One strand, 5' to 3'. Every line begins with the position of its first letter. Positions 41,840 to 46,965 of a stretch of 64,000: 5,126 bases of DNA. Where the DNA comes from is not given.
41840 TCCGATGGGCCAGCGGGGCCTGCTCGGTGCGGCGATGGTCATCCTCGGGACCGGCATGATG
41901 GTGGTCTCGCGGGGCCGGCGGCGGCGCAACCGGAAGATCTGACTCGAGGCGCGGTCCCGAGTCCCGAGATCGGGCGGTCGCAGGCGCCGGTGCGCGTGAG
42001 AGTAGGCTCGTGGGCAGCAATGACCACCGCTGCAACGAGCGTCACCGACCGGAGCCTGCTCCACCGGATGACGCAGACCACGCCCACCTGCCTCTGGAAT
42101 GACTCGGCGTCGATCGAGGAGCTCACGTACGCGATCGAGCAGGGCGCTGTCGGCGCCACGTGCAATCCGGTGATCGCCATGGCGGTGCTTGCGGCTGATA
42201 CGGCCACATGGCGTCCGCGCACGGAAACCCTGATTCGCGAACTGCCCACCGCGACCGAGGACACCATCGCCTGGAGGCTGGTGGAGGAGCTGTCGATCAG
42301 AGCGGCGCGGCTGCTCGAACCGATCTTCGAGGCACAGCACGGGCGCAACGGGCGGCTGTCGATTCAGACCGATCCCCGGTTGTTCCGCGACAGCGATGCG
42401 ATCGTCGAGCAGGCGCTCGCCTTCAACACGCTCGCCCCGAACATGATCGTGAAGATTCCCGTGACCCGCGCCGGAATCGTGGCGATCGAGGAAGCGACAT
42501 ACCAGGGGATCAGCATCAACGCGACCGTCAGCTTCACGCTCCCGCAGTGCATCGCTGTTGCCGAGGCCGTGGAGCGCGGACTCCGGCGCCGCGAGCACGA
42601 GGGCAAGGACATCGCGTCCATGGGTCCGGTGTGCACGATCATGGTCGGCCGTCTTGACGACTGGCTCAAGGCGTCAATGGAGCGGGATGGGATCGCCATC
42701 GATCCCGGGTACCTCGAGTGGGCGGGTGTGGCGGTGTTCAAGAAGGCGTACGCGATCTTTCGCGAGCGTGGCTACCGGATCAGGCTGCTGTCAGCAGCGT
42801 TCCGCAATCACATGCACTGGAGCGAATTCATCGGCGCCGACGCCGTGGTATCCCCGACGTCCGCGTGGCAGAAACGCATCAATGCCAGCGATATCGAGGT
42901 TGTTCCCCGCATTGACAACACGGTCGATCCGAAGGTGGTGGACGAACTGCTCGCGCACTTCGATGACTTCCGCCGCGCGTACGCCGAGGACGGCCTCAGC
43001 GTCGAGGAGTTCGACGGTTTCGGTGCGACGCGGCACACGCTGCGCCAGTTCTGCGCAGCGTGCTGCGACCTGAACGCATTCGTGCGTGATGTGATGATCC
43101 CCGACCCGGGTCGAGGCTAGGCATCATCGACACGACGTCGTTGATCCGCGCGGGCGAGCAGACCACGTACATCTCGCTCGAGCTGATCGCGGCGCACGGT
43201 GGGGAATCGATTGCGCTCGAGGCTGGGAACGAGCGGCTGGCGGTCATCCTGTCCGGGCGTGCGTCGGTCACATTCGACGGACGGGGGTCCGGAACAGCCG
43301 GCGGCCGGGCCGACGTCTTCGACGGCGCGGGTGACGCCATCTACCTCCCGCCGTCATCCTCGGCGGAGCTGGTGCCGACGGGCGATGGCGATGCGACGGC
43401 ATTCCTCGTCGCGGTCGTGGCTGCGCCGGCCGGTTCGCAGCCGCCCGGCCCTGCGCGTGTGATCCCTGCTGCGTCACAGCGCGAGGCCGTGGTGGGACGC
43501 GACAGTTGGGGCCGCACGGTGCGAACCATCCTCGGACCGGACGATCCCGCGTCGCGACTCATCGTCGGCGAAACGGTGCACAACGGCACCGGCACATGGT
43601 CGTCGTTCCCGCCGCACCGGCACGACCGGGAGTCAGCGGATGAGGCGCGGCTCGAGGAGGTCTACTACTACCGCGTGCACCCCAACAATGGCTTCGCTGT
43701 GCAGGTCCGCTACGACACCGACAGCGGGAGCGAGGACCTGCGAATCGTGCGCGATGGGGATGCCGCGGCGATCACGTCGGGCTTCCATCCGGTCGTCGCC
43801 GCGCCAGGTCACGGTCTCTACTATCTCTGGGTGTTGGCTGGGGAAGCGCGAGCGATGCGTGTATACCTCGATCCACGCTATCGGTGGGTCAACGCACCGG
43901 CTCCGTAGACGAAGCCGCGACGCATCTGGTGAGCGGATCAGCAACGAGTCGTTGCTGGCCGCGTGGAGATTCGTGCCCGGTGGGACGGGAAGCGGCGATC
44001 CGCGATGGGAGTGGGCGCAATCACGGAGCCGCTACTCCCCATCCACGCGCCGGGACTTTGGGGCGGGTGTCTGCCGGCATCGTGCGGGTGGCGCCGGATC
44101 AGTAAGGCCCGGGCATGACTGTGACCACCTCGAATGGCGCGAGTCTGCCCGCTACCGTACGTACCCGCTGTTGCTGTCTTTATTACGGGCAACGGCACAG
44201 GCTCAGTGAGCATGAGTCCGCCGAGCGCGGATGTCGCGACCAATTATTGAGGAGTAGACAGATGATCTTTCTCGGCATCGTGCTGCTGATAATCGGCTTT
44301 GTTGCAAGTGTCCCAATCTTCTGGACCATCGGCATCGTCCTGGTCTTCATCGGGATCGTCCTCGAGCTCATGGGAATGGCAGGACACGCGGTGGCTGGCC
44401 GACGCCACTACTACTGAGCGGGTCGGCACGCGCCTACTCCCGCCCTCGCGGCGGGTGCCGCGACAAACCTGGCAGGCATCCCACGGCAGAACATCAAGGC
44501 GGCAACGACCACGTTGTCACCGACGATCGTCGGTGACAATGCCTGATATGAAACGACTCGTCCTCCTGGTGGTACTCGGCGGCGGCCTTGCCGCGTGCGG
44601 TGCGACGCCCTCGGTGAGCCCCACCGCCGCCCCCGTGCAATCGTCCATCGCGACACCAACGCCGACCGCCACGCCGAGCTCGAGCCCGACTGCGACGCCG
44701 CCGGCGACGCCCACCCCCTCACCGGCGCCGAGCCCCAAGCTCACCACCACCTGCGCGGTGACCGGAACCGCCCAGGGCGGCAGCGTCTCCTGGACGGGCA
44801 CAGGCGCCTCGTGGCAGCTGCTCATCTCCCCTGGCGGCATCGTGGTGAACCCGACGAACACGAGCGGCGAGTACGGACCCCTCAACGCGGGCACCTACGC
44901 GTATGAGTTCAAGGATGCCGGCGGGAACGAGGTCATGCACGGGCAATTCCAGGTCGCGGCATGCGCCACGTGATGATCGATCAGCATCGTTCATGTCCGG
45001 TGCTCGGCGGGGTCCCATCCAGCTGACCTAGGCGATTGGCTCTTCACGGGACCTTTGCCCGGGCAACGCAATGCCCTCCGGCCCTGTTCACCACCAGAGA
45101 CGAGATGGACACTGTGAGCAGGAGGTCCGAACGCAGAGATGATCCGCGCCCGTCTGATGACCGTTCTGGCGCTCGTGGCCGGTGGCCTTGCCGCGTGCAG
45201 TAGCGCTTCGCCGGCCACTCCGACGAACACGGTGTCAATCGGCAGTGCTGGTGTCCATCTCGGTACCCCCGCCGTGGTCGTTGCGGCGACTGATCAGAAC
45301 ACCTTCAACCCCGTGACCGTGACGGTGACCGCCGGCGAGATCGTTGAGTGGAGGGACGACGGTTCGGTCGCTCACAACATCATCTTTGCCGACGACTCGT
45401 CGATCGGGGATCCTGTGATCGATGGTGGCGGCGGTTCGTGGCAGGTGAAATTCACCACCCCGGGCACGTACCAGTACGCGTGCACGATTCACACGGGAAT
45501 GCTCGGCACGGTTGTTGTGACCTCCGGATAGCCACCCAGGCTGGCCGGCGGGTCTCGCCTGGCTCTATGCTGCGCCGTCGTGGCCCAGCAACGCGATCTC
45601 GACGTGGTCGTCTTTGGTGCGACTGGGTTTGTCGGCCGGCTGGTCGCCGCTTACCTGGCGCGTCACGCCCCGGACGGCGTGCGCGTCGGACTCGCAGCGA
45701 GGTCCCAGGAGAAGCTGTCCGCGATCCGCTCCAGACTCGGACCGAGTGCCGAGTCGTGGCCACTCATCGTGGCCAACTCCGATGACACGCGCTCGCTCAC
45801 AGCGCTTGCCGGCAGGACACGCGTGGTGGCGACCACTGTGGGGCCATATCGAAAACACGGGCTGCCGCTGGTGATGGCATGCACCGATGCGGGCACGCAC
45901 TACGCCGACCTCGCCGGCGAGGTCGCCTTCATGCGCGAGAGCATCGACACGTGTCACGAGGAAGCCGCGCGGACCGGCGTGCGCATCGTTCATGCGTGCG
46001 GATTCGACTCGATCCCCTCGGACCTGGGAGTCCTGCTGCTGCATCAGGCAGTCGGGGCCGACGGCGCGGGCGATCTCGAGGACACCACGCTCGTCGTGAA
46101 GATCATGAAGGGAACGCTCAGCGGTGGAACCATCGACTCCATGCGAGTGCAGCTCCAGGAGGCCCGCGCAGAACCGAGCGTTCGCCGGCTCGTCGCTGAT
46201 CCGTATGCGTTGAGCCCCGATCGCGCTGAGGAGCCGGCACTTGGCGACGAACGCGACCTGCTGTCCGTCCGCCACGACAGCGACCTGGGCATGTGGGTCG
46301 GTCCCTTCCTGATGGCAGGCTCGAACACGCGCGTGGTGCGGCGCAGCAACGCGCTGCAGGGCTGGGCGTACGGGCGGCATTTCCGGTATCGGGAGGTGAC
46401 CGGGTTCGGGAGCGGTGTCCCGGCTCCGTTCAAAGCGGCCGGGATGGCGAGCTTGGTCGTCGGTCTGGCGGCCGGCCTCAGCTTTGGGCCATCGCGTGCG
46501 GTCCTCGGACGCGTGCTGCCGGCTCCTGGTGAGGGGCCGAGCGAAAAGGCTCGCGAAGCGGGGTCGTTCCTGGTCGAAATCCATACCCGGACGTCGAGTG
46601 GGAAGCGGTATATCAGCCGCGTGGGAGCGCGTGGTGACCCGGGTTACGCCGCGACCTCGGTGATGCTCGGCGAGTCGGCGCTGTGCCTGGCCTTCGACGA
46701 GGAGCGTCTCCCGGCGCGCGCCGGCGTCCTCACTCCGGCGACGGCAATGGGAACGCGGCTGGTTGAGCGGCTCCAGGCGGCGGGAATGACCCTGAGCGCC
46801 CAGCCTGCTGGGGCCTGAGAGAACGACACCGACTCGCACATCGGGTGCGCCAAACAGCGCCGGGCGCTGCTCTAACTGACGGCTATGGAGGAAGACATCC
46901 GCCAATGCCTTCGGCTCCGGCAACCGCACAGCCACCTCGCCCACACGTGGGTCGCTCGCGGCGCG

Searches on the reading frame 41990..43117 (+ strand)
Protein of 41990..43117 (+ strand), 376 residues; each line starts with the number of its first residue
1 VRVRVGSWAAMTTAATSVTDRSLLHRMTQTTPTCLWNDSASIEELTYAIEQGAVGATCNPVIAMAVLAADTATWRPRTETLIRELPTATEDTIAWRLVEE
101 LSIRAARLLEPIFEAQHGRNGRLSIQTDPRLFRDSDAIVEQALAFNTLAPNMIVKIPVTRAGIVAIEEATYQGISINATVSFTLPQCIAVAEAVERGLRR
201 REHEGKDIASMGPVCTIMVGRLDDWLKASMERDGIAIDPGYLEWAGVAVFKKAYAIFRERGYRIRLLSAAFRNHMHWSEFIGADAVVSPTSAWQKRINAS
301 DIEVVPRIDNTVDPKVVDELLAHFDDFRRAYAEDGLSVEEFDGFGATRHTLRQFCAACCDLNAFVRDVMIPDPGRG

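Call 49: search_protein_families(library=pfam, proteins=[window:41990-43117:+], max_evalue=0.001)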
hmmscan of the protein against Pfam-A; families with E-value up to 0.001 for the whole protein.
window:41990-43117:+ (376 aa): 1 family
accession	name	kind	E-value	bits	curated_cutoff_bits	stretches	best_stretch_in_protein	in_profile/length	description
PF00923.25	TAL_FSA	-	5.3e-38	131.4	27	1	35-302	1-238/285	Transaldolase/Fructose-6-phosphate aldolase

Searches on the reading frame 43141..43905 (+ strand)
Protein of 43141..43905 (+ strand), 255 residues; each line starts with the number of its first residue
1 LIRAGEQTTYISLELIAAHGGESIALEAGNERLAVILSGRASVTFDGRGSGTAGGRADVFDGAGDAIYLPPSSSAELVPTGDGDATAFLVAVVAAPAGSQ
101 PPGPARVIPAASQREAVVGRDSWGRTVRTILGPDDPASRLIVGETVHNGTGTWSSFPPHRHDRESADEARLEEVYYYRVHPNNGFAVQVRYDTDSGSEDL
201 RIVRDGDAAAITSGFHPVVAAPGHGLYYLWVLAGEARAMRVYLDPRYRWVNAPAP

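Call 49: search_protein_families(library=pfam, proteins=[window:43141-43905:+], max_evalue=0.001)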
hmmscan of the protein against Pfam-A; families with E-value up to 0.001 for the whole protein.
window:43141-43905:+ (255 aa): 1 family
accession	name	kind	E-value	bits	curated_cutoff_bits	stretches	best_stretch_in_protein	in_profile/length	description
PF04962.18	KduI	-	5.1e-62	210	23.9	1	7-250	24-262/262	KduI/IolB family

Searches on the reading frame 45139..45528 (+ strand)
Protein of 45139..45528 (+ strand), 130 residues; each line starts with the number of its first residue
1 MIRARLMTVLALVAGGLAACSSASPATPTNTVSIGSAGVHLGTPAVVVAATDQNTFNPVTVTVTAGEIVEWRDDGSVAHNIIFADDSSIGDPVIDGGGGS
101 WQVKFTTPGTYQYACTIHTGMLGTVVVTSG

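Call 64: search_protein_families(library=pfam, proteins=[window:45139-45528:+], max_evalue=0.001)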
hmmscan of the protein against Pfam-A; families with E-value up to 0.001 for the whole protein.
window:45139-45528:+ (130 aa): 2 families
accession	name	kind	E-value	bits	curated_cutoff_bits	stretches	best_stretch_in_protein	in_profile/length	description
PF00127.26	Copper-bind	-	1.1e-11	45.4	21.2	1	52-127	10-98/99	Copper binding proteins, plastocyanin/azurin family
PF13473.12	Cupredoxin_1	-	2.3e-06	28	27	1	43-127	20-104/104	Cupredoxin-like domain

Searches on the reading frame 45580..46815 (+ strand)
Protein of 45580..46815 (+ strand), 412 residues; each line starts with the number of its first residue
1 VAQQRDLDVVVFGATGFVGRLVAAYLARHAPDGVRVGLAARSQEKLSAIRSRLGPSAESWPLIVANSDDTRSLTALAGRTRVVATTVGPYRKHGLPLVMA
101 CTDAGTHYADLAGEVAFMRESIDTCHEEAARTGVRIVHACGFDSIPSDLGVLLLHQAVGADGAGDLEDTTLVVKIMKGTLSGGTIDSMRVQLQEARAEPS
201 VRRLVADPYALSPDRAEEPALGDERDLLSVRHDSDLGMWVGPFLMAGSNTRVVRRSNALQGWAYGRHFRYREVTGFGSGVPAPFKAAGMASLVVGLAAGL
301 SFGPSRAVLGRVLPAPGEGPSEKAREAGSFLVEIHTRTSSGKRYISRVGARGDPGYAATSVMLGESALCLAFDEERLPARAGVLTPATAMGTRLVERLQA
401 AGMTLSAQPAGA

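Call 49: search_protein_families(library=pfam, proteins=[window:45580-46815:+], max_evalue=0.001)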
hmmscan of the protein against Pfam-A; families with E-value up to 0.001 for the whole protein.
window:45580-46815:+ (412 aa): 2 families
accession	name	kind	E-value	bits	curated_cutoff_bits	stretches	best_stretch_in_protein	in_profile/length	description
PF03435.24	Sacchrp_dh_NADP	-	3.7e-12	47.1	25.1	1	9-137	1-129/129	Saccharopine dehydrogenase NADP binding domain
PF13460.12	NAD_binding_10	-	0.00079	19.8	27.2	0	13-91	1-73/184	NAD(P)H-binding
